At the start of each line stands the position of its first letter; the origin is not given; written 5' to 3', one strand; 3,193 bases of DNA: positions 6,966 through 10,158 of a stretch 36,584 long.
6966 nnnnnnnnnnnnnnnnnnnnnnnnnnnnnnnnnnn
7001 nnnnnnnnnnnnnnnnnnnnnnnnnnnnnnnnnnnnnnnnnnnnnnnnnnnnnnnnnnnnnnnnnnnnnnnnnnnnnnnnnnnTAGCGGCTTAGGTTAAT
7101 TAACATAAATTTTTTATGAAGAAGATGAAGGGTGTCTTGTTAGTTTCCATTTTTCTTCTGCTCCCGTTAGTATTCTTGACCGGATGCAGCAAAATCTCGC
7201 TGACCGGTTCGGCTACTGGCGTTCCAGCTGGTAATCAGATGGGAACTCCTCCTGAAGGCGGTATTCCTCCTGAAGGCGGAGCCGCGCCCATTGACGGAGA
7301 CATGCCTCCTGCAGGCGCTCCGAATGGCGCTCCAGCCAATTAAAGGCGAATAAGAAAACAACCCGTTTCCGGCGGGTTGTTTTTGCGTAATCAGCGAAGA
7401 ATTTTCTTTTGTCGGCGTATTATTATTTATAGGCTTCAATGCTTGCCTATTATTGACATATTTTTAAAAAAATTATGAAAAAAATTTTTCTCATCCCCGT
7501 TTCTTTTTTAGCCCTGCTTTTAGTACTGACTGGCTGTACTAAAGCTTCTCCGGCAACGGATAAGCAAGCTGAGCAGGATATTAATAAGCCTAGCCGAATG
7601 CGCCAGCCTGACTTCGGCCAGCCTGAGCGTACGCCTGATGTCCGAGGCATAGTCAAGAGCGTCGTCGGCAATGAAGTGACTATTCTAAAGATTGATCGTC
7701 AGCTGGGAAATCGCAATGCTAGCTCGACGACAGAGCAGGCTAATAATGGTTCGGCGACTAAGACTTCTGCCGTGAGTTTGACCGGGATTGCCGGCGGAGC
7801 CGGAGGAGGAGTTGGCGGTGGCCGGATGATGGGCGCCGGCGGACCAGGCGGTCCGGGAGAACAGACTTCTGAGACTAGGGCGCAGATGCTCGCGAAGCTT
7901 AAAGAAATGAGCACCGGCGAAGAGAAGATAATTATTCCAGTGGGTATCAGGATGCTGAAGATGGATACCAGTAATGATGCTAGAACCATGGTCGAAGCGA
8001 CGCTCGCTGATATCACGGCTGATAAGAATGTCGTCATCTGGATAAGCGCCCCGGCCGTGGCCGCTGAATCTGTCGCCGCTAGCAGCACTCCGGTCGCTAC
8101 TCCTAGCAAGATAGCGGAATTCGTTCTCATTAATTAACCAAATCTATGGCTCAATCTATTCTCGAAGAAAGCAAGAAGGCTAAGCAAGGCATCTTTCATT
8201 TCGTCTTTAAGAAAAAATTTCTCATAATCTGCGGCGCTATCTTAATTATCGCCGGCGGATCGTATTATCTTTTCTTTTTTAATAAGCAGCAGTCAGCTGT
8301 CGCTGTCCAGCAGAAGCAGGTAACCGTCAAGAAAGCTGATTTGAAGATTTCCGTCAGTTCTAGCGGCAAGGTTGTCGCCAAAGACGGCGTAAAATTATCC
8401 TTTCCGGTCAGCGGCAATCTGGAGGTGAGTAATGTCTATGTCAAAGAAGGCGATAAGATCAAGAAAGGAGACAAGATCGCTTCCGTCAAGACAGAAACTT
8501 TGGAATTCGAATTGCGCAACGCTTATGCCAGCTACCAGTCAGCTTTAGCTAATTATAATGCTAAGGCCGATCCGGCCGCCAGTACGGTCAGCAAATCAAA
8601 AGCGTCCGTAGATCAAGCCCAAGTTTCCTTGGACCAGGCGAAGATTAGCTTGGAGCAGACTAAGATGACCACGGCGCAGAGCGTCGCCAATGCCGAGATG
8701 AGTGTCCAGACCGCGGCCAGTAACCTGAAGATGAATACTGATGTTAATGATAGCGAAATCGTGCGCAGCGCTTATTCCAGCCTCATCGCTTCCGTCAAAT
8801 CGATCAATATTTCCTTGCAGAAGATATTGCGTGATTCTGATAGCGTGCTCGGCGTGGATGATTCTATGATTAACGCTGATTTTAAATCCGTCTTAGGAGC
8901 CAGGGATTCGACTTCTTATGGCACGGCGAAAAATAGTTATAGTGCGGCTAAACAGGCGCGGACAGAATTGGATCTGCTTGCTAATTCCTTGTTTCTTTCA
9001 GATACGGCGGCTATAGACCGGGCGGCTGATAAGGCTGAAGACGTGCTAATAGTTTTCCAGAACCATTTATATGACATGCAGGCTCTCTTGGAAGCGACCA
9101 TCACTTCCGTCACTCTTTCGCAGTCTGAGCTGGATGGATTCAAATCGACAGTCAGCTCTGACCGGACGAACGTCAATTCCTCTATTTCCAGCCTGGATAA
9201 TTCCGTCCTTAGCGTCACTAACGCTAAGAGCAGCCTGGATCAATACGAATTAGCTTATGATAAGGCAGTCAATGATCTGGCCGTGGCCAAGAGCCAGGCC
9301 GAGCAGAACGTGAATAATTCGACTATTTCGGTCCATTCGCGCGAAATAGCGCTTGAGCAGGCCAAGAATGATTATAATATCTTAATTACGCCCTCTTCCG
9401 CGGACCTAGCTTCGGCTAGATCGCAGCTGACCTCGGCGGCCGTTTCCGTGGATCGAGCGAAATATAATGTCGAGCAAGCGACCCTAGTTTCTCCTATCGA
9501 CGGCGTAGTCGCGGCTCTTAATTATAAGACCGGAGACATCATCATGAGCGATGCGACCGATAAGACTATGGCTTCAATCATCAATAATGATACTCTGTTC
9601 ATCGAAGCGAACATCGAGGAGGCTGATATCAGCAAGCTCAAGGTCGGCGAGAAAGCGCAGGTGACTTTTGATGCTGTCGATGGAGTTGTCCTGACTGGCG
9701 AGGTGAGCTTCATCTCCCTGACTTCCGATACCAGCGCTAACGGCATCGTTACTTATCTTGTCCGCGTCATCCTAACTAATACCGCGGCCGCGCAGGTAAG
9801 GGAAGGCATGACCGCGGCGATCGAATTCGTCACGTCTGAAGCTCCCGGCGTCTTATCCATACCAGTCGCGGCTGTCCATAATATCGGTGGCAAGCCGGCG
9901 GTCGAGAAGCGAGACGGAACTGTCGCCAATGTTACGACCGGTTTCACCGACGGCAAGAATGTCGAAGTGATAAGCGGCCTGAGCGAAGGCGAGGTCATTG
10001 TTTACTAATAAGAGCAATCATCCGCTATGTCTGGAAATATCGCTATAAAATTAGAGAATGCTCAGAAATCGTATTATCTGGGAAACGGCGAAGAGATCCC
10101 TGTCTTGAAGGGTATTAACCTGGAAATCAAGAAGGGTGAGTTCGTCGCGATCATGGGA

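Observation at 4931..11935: An ECF sigma regulon readable from DNA: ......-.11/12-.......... occurs three times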

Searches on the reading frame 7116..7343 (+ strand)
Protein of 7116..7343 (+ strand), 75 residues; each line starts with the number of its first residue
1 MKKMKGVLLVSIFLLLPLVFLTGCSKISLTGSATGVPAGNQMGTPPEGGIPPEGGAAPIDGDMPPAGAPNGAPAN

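Call 7: search_protein_families(library=pfam, proteins=[window:7116-7343:+], max_evalue=0.01)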
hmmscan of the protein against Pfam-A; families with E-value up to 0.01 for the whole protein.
window:7116-7343:+ (75 aa): 0 families

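Call 10: search_protein_families(library=ncbifam, proteins=[window:7116-7343:+], max_evalue=0.01)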
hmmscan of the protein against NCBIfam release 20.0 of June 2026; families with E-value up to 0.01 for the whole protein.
window:7116-7343:+ (75 aa): 0 families

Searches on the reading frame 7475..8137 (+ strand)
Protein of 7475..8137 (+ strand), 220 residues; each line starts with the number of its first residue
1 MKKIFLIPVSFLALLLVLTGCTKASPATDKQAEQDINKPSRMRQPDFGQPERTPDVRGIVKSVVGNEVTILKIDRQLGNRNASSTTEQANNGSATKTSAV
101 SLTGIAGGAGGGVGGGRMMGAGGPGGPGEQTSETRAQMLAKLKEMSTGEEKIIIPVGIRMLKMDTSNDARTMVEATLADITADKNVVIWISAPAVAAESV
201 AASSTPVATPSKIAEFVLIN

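Call 7: search_protein_families(library=pfam, proteins=[window:7475-8137:+], max_evalue=0.01)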
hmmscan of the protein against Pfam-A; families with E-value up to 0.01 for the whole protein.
window:7475-8137:+ (220 aa): 0 families

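Call 10: search_protein_families(library=ncbifam, proteins=[window:7475-8137:+], max_evalue=0.01)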
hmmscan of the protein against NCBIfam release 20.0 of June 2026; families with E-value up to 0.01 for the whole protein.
window:7475-8137:+ (220 aa): 0 families

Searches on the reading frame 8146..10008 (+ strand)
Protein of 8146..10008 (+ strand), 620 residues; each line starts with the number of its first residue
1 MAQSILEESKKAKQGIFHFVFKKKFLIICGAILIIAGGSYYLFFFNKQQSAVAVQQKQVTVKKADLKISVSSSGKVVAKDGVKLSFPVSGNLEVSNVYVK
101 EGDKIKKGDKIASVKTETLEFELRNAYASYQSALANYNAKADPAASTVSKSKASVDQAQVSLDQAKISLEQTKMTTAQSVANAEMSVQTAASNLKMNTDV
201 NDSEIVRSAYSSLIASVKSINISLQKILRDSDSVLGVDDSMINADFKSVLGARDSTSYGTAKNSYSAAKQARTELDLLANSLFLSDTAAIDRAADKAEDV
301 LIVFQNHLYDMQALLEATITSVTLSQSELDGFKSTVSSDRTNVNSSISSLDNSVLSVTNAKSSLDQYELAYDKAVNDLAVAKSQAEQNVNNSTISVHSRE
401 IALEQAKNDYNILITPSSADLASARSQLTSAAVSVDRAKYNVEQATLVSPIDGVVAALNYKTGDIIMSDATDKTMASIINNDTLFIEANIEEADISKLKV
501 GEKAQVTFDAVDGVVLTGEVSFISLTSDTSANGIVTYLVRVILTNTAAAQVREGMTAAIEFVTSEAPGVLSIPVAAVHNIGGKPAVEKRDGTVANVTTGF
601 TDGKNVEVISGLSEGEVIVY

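Call 7: search_protein_families(library=pfam, proteins=[window:8146-10008:+], max_evalue=0.01)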
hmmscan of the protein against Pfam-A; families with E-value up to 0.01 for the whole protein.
window:8146-10008:+ (620 aa): 5 families
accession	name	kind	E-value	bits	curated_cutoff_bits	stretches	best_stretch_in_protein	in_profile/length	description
PF16576.10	HlyD_D23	-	3.4e-17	62.9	30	2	405-557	58-214/214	Barrel-sandwich domain of CusB or HlyD membrane-fusion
PF13437.12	HlyD_3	-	2.8e-14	54.2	22.2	1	446-544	1-96/106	HlyD family secretion protein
PF13533.13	Biotin_lipoyl_2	-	3.8e-09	36.6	29.8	1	82-114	1-31/32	Biotin-lipoyl like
PF00364.28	Biotin_lipoyl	-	0.00027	21.1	22.1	1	87-120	6-42/73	Biotin-requiring enzyme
PF01551.29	Peptidase_M23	-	0.00088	19.9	28.7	0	93-124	51-88/96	Peptidase family M23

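Call 10: search_protein_families(library=ncbifam, proteins=[window:8146-10008:+], max_evalue=0.01)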
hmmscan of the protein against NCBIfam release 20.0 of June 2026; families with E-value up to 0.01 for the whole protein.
window:8146-10008:+ (620 aa): 13 families
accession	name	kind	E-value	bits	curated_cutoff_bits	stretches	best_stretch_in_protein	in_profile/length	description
TIGR01730.1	RND_mfp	subfamily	2.3e-36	125.4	94.9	2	365-619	60-306/322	efflux RND transporter periplasmic adaptor subunit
NF008606.0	PRK11578.1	equivalog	1e-23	84.1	342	2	382-619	115-361/371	macrolide transporter subunit MacA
TIGR00999.1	8a0102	subfamily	9.1e-22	77.4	319.3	1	399-619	45-263/271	CzcB/NccB family metal efflux transporter periplasmic adaptor subunit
NF002939.0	PRK03598.1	equivalog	1.1e-20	74.1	393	2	357-565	117-329/332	secretion protein HlyD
TIGR00998.1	8a0101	subfamily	3.9e-20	72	390.8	1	423-528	183-286/334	EmrA/EmrK family multidrug efflux transporter periplasmic adaptor subunit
TIGR01843.1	type_I_hlyD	subfamily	2.4e-19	69.6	208.65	2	256-564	93-399/422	HlyD family type I secretion periplasmic adaptor subunit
NF007785.0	PRK10476.1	equivalog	3.6e-16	58.9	376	1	322-525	88-286/347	multidrug transporter subunit MdtN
TIGR02971.1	heterocyst_DevB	subfamily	8.5e-13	48.4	129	1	339-524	95-279/327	ABC exporter membrane fusion protein, DevB family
NF011715.0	PRK15136.1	equivalog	1.3e-09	37.2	563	1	428-523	199-292/390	multidrug efflux MFS transporter periplasmic adaptor subunit EmrA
NF007850.1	PRK10559.1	equivalog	1.5e-09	37.4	400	1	357-526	57-225/303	p-hydroxybenzoic acid efflux pump subunit AaeA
NF045904.1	RND-peri-MexE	equivalog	1.8e-05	23.8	714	0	398-486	125-211/390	multidrug efflux RND transporter periplasmic adaptor subunit MexE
TIGR03794.1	NHLM_micro_HlyD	equivalog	3.2e-05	23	156.2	1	68-190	44-165/421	NHLP bacteriocin system secretion protein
NF004547.1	PRK05889.1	equivalog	0.00079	19.6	75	0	69-114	23-70/71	biotin/lipoyl-binding carrier protein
